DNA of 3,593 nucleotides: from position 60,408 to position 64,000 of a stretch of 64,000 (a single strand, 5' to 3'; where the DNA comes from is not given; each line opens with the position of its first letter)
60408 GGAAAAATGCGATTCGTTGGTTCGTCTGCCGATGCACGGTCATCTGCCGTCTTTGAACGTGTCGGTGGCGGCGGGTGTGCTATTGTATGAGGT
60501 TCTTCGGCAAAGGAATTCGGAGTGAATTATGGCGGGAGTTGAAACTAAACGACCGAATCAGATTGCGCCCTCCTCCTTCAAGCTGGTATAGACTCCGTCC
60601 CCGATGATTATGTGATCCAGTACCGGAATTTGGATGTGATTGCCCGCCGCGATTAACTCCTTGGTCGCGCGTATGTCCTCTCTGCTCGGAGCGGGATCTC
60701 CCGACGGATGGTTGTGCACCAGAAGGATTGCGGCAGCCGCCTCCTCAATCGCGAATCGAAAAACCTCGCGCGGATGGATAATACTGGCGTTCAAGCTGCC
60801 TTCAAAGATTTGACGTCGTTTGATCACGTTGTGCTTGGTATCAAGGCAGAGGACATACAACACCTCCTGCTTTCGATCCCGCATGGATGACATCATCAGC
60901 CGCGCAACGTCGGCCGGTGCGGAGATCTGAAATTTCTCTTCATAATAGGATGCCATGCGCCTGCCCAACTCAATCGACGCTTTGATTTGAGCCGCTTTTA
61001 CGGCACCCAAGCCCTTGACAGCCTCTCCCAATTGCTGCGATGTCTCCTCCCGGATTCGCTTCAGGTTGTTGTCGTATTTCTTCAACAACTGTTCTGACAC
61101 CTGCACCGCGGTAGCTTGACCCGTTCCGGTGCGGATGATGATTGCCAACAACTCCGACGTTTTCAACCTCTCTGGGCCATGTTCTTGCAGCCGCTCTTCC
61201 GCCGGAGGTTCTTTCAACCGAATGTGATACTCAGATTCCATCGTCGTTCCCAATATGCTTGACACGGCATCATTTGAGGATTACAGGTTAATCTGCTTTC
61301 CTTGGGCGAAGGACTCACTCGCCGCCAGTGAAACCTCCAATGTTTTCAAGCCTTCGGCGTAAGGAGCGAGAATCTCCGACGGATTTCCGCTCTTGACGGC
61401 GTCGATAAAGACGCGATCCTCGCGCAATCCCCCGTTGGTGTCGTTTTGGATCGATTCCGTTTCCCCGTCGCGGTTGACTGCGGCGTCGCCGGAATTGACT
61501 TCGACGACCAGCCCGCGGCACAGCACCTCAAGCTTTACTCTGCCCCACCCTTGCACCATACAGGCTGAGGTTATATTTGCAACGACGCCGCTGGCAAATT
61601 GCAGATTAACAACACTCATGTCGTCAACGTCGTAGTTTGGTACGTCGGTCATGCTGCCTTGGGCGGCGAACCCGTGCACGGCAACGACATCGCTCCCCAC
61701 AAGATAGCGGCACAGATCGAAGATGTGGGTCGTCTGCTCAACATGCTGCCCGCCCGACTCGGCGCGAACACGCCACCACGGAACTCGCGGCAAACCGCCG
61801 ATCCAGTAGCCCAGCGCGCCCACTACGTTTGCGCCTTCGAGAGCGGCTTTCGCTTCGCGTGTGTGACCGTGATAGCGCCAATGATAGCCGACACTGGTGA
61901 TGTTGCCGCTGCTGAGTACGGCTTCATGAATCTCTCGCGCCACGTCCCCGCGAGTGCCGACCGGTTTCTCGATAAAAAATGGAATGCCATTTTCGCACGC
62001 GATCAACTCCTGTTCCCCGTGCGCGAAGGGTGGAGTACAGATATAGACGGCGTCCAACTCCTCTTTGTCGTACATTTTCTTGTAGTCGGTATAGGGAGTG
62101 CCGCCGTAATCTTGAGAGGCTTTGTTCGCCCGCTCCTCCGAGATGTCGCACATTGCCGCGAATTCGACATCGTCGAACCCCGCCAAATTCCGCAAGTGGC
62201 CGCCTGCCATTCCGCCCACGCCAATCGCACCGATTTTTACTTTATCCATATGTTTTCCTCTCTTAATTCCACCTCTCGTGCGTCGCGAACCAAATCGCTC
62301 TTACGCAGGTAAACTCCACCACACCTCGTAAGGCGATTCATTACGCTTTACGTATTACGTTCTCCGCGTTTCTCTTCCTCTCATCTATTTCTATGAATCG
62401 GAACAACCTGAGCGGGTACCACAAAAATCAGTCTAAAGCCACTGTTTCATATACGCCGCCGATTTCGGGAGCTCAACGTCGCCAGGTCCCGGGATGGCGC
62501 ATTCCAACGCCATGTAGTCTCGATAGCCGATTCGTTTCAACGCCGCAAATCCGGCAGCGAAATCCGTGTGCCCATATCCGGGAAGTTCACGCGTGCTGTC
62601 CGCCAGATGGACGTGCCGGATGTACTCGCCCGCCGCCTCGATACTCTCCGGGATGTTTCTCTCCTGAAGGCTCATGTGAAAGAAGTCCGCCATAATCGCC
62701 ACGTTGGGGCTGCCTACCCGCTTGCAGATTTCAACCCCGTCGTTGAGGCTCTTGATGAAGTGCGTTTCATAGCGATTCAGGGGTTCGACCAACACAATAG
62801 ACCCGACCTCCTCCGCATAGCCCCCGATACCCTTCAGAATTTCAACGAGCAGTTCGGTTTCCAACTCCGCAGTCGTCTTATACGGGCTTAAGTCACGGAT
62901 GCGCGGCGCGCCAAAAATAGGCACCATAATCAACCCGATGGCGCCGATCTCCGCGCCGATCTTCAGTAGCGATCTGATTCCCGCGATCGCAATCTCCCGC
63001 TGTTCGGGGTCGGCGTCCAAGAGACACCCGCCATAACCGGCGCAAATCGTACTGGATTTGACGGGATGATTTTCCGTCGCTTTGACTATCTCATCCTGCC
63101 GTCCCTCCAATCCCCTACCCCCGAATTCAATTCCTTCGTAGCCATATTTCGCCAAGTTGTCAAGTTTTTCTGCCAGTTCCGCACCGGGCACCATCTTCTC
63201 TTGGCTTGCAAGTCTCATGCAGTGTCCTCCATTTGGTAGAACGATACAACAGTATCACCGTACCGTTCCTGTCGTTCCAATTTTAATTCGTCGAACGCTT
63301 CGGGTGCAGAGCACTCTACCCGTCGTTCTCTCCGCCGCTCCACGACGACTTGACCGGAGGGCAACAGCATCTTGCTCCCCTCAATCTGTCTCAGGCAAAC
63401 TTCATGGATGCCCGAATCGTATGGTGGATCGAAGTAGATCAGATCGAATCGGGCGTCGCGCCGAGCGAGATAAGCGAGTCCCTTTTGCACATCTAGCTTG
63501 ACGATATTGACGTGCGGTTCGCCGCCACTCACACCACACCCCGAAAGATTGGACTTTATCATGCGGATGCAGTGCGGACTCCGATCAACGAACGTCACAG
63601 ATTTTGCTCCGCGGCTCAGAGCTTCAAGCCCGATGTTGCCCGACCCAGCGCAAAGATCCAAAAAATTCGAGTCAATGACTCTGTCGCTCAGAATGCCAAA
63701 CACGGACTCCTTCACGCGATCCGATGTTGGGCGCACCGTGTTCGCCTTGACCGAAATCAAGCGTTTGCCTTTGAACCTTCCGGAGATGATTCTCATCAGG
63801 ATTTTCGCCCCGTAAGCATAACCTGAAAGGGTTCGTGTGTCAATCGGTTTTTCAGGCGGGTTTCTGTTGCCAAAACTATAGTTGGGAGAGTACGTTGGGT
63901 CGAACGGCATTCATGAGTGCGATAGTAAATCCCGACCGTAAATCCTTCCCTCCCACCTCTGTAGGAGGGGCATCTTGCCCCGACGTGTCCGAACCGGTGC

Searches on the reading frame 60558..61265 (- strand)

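Call 65: search_protein_families(library=pfam, proteins=[window:60558-61265:-], max_evalue=0.001)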
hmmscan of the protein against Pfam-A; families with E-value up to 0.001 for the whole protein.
window:60558-61265:- (235 aa): 3 families
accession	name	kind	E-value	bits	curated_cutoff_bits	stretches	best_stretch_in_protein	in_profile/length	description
PF04002.20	RadC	-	5.8e-46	155.8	22.1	1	114-233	1-120/121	RadC-like JAB domain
PF20582.4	UPF0758_N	-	7.9e-17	61.5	27.1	1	24-92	12-77/77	UPF0758 N-terminal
PF14464.11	Prok-JAB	-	0.0002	21.6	25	1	130-205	29-94/114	Prokaryotic homologs of the JAB domain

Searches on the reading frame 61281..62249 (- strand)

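Call 65: search_protein_families(library=pfam, proteins=[window:61281-62249:-], max_evalue=0.001)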
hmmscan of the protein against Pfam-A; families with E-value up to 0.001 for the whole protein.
window:61281-62249:- (322 aa): 4 families
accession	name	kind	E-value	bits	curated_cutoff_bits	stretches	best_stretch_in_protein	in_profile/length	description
PF01408.29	GFO_IDH_MocA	-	3e-20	73.5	24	1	5-122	2-120/120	Oxidoreductase family, NAD-binding Rossmann fold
PF22725.1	GFO_IDH_MocA_C3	-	1.2e-12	48.4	27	1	155-244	32-118/124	GFO/IDH/MocA C-terminal domain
PF02894.22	GFO_IDH_MocA_C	-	4.9e-10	40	22.9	1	154-240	25-118/218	Oxidoreductase family, C-terminal alpha/beta domain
PF08635.15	ox_reductase_C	-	0.00021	21.4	22.5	1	157-198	38-81/142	Putative oxidoreductase C terminal domain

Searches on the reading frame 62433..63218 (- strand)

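Call 65: search_protein_families(library=pfam, proteins=[window:62433-63218:-], max_evalue=0.001)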
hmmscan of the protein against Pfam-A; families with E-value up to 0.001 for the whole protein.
window:62433-63218:- (261 aa): 1 family
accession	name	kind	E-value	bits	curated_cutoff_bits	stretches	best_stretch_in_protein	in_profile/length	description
PF01261.30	AP_endonuc_2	-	4.3e-36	125.3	31.1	1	19-259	1-248/249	Xylose isomerase-like TIM barrel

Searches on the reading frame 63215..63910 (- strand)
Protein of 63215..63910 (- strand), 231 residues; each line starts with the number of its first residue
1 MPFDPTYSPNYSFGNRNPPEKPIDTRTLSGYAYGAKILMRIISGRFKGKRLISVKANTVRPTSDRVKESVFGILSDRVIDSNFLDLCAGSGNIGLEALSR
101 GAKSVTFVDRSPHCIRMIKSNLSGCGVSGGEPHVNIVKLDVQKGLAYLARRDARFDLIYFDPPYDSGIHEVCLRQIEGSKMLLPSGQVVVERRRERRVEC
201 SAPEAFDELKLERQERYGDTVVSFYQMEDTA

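Call 65: search_protein_families(library=pfam, proteins=[window:63215-63910:-], max_evalue=0.001)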
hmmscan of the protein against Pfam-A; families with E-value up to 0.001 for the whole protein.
window:63215-63910:- (231 aa): 3 families
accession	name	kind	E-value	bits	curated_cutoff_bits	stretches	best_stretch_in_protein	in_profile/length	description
PF03602.21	Cons_hypoth95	-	1.3e-48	165.6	24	1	39-226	1-182/182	Conserved hypothetical protein 95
PF05175.20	MTS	-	5.4e-07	29.8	23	1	79-206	31-154/170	Methyltransferase small domain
PF13649.12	Methyltransf_25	-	1e-05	26.5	27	1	84-159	2-69/97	Methyltransferase domain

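Call 90: find_encoding_contigs(protein=window:63215-63910:-, flank=10000, max_places=3)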
Protein window:63215-63910:- (231 aa): no gene with exactly this product is on record in the collection.
